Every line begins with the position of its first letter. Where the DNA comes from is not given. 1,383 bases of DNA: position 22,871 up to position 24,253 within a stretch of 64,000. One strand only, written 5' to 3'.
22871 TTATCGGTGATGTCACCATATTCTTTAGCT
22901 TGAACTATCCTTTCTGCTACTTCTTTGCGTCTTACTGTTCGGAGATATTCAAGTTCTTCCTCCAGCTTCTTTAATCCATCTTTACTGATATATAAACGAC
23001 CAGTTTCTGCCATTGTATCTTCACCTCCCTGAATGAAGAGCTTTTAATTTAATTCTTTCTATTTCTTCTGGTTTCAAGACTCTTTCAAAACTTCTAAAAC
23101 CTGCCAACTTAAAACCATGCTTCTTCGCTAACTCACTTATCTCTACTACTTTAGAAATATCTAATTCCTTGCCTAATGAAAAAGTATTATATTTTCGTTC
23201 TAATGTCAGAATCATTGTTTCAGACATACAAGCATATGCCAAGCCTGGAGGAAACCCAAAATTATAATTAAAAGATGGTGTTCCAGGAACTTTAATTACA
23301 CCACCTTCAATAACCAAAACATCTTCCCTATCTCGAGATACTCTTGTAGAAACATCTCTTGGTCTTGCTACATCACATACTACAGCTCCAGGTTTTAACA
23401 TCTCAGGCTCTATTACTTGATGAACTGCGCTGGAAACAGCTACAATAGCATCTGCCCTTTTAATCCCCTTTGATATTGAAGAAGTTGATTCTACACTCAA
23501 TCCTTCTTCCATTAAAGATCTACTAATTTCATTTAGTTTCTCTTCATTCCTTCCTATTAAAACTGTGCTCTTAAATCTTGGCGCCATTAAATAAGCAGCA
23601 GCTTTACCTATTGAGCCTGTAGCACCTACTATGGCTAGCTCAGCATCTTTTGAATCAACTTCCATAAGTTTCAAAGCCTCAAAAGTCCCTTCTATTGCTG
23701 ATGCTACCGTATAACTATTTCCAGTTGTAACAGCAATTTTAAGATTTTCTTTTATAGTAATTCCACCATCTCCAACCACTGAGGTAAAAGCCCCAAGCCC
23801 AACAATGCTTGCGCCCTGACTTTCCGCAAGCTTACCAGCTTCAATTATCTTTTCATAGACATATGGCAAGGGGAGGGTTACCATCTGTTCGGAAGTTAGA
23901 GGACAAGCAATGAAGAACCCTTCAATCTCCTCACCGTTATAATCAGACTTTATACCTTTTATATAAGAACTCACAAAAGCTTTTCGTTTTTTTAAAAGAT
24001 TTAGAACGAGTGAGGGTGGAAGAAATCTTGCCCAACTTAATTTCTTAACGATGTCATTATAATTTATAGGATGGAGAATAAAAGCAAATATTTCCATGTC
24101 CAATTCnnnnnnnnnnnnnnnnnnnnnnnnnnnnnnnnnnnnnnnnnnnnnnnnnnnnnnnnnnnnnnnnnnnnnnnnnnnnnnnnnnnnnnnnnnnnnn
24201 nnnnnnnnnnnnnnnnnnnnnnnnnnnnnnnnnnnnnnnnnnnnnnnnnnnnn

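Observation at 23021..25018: Acyl-ACP-reductase (AAR)-family oxidoreductase paired with an AroM-like protein in a non-cyanobacterial, apparently anaerobic genome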

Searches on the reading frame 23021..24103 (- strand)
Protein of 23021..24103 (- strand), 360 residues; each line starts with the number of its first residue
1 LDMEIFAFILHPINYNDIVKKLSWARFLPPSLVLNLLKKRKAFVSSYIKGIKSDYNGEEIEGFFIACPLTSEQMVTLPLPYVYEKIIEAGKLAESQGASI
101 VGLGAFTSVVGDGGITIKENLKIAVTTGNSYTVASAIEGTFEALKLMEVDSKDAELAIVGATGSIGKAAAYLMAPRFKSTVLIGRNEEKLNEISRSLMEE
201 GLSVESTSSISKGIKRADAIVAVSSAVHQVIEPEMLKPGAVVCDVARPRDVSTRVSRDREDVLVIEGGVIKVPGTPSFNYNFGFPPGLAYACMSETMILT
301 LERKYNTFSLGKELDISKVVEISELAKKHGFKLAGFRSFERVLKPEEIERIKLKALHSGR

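Call 3: search_protein_families(library=pfam, proteins=[window:23021-24103:-], max_evalue=1)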
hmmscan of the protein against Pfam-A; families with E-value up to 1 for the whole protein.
window:23021-24103:- (360 aa): 8 families
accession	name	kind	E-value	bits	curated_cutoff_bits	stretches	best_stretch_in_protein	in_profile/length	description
PF01488.26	Shikimate_DH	-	1.1e-11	45.4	24.3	1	148-257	8-123/138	Shikimate / quinate 5-dehydrogenase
PF02882.25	THF_DHG_CYH_C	-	1.1e-08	35.1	27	2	204-252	63-114/160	Tetrahydrofolate dehydrogenase/cyclohydrolase, NAD(P)-binding domain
PF02423.21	OCD_Mu_crystall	-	3.2e-05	23.5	24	1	155-246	131-225/314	Ornithine cyclodeaminase/mu-crystallin family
PF01118.30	Semialdhyde_dh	-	9.6e-05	23.2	26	1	156-246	2-97/121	Semialdehyde dehydrogenase, NAD binding domain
PF13460.12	NAD_binding_10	-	0.0063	16.8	27.2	1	160-227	1-71/184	NAD(P)H-binding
PF00106.31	adh_short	-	0.0081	16.1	26.6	1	157-204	4-51/195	short chain dehydrogenase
PF02719.21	Polysacc_synt_2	-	0.022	14.4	20.2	1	158-201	3-47/293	Polysaccharide biosynthesis protein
PF08659.16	KR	-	0.17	12.2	22.6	1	157-208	4-59/180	KR domain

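Call 4: search_protein_families(library=ncbifam, proteins=[window:23021-24103:-], max_evalue=1)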
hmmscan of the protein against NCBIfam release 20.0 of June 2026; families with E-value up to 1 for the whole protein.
window:23021-24103:- (360 aa): 62 families (the best 25 are shown)
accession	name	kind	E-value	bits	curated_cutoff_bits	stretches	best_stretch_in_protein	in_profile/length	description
NF053554.1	prodigi_MAP_PigE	equivalog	2.7e-60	204.7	850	1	43-352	45-354/837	prodigiosin MAP biosynthesis aminotransferase PigE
TIGR04058.1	AcACP_reductase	equivalog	8.8e-28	97.6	449.7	1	55-332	50-335/339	long-chain acyl-[acyl-carrier-protein] reductase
TIGR01035.1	hemA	equivalog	7.2e-08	31.8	209.55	1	151-256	178-287/416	glutamyl-tRNA reductase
NF010789.1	PRK14193.1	equivalog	3.5e-07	29.7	401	1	202-262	188-248/281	bifunctional methylenetetrahydrofolate dehydrogenase/methenyltetrahydrofolate cyclohydrolase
NF004793.0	PRK06141.1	equivalog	2.5e-05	23.4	322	1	152-241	123-214/314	bifunctional Delta(1)-pyrroline-2-carboxylate/Delta(1)-piperideine-2-carboxylate reductase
NF010786.0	PRK14189.1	subfamily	2.8e-05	23.4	421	1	178-260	159-244/285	bifunctional methylenetetrahydrofolate dehydrogenase/methenyltetrahydrofolate cyclohydrolase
NF000744.0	PRK00045.1-3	equivalog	3.9e-05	22.7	429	1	134-257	167-298/447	glutamyl-tRNA reductase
TIGR02992.1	ectoine_eutC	equivalog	4.1e-05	22.8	471.65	1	132-243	110-221/326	ectoine utilization protein EutC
NF006141.0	PRK08291.1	equivalog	4.9e-05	22.5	408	1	132-243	113-224/330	cyclodeaminase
NF010767.0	PRK14170.1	equivalog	6.1e-05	22.2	559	1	178-274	158-259/284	bifunctional methylenetetrahydrofolate dehydrogenase/methenyltetrahydrofolate cyclohydrolase FolD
NF010770.0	PRK14173.1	equivalog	7.4e-05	22.1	411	1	206-249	188-230/287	bifunctional 5,10-methylene-tetrahydrofolate dehydrogenase/ 5,10-methylene-tetrahydrofolate cyclohydrolase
NF010776.0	PRK14179.1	equivalog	0.0001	21.6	445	1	176-258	157-242/284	bifunctional methylenetetrahydrofolate dehydrogenase/methenyltetrahydrofolate cyclohydrolase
NF050024.1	7betaHSDH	equivalog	0.00012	21.6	300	1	158-200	11-53/260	7beta-hydroxysteroid dehydrogenase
NF010787.0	PRK14191.1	equivalog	0.00012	21.4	423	1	177-249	157-232/285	bifunctional methylenetetrahydrofolate dehydrogenase/methenyltetrahydrofolate cyclohydrolase FolD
NF005672.0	PRK07454.1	equivalog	0.00018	20.8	234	1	155-208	8-61/241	SDR family oxidoreductase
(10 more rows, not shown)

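Call 5: search_solved_structures(query=window:23021-24103:-, max_evalue=0.01, show_alignments=2)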
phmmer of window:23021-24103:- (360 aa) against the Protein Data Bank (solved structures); distinct sequences matched with E-value up to 0.01: 11.
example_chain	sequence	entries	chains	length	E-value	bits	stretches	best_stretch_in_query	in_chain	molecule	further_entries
4ppm_A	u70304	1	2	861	4.1e-34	121.6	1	56-347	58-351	Aminotransferase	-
6jzq_A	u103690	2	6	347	1.4e-19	73.8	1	56-332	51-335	Long-chain acyl-[acyl-carrier-protein] reductase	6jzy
6jzu_A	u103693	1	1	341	1.5e-19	73.7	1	56-332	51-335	Long-chain acyl-[acyl-carrier-protein] reductase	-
6jzz_A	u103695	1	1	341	3.7e-18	69.1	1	56-332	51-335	Long-chain acyl-[acyl-carrier-protein] reductase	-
1xhl_A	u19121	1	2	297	0.0026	20.3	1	156-217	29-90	Short-chain dehydrogenase/reductase family member (5L265), putative Tropinone Reductase-II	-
3oj0_A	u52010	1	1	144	0.0052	19.3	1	157-252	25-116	Glutamyl-tRNA reductase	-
9xzp_A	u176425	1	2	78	0.0053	19.3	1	155-224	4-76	De novo protein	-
3f5s_A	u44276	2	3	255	0.0074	18.8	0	153-200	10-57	dehydrogenase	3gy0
3f1k_A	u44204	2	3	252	0.0083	18.7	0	153-200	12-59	Uncharacterized oxidoreductase yciK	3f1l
3e9q_A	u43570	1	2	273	0.0088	18.6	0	153-200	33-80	Short-chain dehydrogenase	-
3f5q_A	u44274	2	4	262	0.0088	18.6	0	153-200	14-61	dehydrogenase | Hypothetical oxidoreductase yciK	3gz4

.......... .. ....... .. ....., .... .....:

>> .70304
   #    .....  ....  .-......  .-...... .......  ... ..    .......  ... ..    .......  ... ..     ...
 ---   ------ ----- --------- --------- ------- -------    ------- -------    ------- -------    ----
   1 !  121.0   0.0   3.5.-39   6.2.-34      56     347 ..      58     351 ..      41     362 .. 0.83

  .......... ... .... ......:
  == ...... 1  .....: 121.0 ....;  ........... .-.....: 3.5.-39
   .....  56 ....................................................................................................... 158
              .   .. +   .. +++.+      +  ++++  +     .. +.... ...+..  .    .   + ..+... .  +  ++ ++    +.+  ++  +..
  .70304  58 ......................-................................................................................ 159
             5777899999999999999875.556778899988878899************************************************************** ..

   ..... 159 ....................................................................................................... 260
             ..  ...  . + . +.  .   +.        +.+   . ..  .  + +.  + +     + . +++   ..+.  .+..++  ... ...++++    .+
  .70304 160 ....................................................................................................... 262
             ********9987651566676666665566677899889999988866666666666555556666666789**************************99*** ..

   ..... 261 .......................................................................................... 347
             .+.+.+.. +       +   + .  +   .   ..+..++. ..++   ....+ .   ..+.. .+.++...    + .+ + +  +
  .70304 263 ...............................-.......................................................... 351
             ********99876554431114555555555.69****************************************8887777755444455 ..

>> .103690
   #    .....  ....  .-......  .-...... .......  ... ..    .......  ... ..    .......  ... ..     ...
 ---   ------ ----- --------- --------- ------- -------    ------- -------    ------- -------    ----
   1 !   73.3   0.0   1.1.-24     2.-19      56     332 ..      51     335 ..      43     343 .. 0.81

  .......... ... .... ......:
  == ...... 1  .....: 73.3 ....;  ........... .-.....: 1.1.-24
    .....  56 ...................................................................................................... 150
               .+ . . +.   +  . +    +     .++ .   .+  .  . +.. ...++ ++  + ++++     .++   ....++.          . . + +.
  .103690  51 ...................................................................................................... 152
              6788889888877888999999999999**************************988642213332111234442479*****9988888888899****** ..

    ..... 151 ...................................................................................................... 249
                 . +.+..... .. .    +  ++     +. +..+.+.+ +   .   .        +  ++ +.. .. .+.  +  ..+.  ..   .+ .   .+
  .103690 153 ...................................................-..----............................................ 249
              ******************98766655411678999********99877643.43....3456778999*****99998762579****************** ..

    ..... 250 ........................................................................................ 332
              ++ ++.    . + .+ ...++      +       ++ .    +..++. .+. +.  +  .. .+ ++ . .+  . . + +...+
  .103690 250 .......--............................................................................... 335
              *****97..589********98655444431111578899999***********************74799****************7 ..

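Call 8: find_homologous_proteins(query=window:23021-24103:-)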
Query window:23021-24103:- (360 aa): 7996 proteins with E <= 0.001 among 8000 candidates; the best 120 are listed.
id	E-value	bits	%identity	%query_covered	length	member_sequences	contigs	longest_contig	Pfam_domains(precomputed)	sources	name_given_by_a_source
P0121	5.4e-227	770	100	99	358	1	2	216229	PF02882.26,PF01488.27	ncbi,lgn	-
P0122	3.3e-160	551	69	99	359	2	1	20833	PF02882.26,PF02423.22,PF01488.27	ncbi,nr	ncbi:MAG: Aminotransferase PigE [candidate division WS2 bacterium]|nr:Aminotransferase PigE [Candida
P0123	6.6e-159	547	69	99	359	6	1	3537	PF02882.26,PF02423.22,PF01488.27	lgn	-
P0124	3.1e-158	544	68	99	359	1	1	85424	PF02423.22,PF01488.27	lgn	-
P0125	1.1e-156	539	68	99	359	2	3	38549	PF02882.26,PF02423.22,PF01488.27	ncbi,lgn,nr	ncbi:MAG: Aminotransferase PigE [candidate division WS2 bacterium]|nr:Aminotransferase PigE [Candida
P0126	1.5e-124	434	60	98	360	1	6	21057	PF01113.27,PF02423.22,PF13460.13,PF03435.25,PF01488.27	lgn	-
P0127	2.8e-124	433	58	98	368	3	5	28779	PF02882.26,PF02423.22,PF01488.27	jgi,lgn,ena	-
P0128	1.1e-123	431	57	98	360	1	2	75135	PF02882.26,PF02423.22,PF13460.13,PF01488.27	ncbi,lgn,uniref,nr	ncbi:NAD(P)H-binding protein [Thermovenabulum gondwanense]|uniref:Long-chain acyl-[acyl-carrier-prot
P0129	1.1e-123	431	57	98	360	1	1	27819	PF02882.26,PF02423.22,PF13460.13,PF01488.27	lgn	-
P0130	1.2e-123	431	57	98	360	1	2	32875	PF02882.26,PF02423.22,PF13460.13,PF01488.27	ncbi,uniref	ncbi:NAD(P)H-binding protein [Thermovenabulum sp.]|uniref:NAD(P)H-binding protein n=1 Tax=Thermovena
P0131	2.4e-123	430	58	98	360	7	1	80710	PF02882.26,PF01488.27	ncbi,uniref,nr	ncbi:shikimate 5-dehydrogenase [Carboxydothermus islandicus]|uniref:Shikimate 5-dehydrogenase n=1 Ta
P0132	3.4e-123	429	57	99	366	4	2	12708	PF02882.26,PF02423.22,PF13460.13,PF03435.25,PF01488.27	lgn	-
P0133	6.7e-123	428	58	98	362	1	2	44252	PF02423.22,PF01488.27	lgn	-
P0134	7.7e-123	428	56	98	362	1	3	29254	PF02882.26,PF02423.22,PF13460.13,PF03435.25,PF01488.27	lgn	-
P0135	2.9e-122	426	56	94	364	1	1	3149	PF01488.27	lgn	-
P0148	8.0e-120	418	56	98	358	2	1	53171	PF01488.27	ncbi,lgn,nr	ncbi:MAG: shikimate dehydrogenase [Desulfotomaculum sp.]|nr:shikimate dehydrogenase [Desulfotomaculu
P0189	1.2e-117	411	55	98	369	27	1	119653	PF13460.13,PF00106.32,PF03435.25,PF01488.27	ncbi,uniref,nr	ncbi:putative amino acid dehydrogenase [Desulfofundulus luciae]|uniref:Amino acid dehydrogenase n=1 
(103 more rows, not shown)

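Call 44: find_encoding_contigs(protein=P0189, flank=7000, max_places=3)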
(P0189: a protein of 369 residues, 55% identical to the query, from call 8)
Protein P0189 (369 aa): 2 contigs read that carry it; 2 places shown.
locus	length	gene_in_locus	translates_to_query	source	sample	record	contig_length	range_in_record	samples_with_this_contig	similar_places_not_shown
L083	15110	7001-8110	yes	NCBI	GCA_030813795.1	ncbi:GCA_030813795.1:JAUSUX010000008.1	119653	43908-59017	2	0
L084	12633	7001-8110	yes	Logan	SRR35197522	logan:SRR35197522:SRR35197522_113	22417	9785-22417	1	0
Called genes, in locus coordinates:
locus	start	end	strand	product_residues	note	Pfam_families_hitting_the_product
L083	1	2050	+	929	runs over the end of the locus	PF05228:CHASE4, PF00989:PAS, PF08447:PAS_3, PF13426:PAS_9, PF08448:PAS_4, PF13426:PAS_9, PF00990:GGDEF, PF13487:HD_5, +4 more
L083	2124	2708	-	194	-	PF12822:ECF_trnsprt, PF02632:BioY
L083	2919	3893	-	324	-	PF08279:HTH_11, PF03099:BPL_LplA_LipB, PF16917:BPL_LplA_LipB_2, PF02237:BPL_C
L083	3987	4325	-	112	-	PF01022:HTH_5, PF12840:HTH_20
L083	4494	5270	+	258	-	PF03309:Pan_kinase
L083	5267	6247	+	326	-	PF01180:DHO_dh (faint), PF01207:Dus, PF00977:His_biosynth (weak)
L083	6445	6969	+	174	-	-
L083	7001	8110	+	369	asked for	PF01488:Shikimate_DH, PF00106:adh_short (weak), PF03435:Sacchrp_dh_NADP (weak), PF13460:NAD_binding_10 (weak)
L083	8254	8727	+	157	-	PF03449:GreA_GreB_N, PF01272:GreA_GreB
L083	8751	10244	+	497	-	PF01336:tRNA_anti-codon, PF00152:tRNA-synt_2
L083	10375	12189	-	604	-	PF00654:Voltage_CLC, PF00571:CBS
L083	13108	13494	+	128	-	PF02635:DsrE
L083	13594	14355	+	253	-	PF01026:TatD_DNase, PF01979:Amidohydro_1 (weak)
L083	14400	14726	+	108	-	PF10007:DUF2250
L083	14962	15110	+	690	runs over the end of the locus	PF03477:ATP-cone, PF13597:NRDD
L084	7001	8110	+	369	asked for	PF01488:Shikimate_DH, PF00106:adh_short (weak), PF03435:Sacchrp_dh_NADP (weak), PF13460:NAD_binding_10 (weak)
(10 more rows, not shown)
